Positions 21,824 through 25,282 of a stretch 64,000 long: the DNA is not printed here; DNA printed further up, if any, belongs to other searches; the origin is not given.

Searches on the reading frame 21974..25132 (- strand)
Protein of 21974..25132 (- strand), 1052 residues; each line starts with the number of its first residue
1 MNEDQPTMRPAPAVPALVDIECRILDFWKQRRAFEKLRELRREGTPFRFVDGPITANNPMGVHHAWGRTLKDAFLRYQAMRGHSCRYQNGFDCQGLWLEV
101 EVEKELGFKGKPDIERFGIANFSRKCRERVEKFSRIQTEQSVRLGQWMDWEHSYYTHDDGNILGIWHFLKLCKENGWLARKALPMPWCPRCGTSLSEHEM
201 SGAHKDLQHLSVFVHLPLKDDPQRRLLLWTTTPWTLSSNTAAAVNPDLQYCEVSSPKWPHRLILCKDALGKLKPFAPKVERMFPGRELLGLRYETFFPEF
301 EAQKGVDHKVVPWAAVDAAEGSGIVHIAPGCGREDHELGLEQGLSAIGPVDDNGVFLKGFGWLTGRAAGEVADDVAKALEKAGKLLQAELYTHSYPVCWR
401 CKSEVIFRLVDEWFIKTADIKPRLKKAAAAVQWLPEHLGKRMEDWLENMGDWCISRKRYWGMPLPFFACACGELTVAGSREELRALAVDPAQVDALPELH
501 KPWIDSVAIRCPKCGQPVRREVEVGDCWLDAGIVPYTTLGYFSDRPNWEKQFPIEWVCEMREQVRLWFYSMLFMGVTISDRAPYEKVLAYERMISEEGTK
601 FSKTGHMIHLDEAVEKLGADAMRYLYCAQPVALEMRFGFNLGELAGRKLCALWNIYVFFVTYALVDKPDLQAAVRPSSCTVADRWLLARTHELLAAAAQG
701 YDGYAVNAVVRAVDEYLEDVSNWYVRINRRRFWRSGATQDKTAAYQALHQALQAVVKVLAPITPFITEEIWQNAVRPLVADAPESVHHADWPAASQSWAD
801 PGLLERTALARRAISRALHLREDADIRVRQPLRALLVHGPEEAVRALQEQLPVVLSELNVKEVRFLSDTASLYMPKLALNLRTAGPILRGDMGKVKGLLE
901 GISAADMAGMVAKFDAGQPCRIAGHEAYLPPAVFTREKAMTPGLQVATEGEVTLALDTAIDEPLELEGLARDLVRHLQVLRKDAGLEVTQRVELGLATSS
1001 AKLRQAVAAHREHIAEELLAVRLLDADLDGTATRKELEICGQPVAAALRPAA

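Call 25: search_protein_families(library=pfam, proteins=[window:21974-25132:-], max_evalue=0.00001)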
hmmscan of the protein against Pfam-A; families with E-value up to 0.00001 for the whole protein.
window:21974-25132:- (1052 aa): 4 families
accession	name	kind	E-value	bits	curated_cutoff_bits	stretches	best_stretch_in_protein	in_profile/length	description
PF00133.28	tRNA-synt_1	-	7.1e-86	289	22.7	1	24-635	2-411/414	tRNA synthetases class I (I, L, M and V)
PF08264.19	Anticodon_1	-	3.8e-30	105.1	25.1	1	683-834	1-146/148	Anticodon-binding domain of tRNA ligase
PF19302.4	DUF5915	-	5.1e-28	98.4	27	1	853-1028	3-175/195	Domain of unknown function (DUF5915)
PF09334.17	tRNA-synt_1g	-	5e-14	52.3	20.1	0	379-465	152-238/391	tRNA synthetases class I (M)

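Call 66: find_homologous_proteins(query=window:21974-25132:-, max_evalue=1e-50)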
Query window:21974-25132:- (1052 aa): 8000 proteins with E <= 1e-50 among 8000 candidates; the best 120 are listed.
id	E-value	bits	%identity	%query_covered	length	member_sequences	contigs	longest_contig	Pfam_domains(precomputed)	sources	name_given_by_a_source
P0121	0.0e+0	2388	97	100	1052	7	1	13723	PF09334.18,PF08264.20,PF00133.29,PF19302.5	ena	-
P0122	0.0e+0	2060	81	100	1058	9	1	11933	PF09334.18,PF08264.20,PF00133.29,PF19302.5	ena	-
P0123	0.0e+0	2058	82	100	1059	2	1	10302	PF09334.18,PF08264.20,PF00133.29,PF19302.5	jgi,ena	jgi:isoleucyl-tRNA synthetase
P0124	0.0e+0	2053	81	100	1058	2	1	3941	PF09334.18,PF08264.20,PF00133.29,PF19302.5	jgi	-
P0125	0.0e+0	2029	80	99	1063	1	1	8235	PF09334.18,PF08264.20,PF00133.29,PF19302.5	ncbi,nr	ncbi:MAG: isoleucine--tRNA ligase [Elusimicrobia bacterium]|nr:isoleucine--tRNA ligase [Elusimicrobi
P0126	0.0e+0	1937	78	99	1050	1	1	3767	PF09334.18,PF08264.20,PF00133.29,PF19302.5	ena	-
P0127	0.0e+0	1860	74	99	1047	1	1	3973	PF09334.18,PF08264.20,PF00133.29,PF19302.5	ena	-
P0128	0.0e+0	1832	100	73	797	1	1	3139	PF09334.18,PF08264.20,PF00133.29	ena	-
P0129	0.0e+0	1820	73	99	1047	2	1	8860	PF09334.18,PF08264.20,PF00133.29,PF19302.5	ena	-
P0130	0.0e+0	1542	64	98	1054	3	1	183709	PF09334.18,PF08264.20,PF00133.29,PF19302.5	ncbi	-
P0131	0.0e+0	1500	60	99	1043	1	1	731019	PF09334.18,PF08264.20,PF00133.29,PF19302.5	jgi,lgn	jgi:isoleucyl-tRNA synthetase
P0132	0.0e+0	1498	61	98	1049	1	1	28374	PF09334.18,PF08264.20,PF00133.29,PF19302.5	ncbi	-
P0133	0.0e+0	1483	61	99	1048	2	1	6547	PF09334.18,PF08264.20,PF00133.29,PF19302.5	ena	-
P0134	0.0e+0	1481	61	99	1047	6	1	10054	PF09334.18,PF08264.20,PF00133.29,PF19302.5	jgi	jgi:isoleucyl-tRNA synthetase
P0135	0.0e+0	1472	61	98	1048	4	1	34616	PF09334.18,PF08264.20,PF00133.29,PF19302.5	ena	-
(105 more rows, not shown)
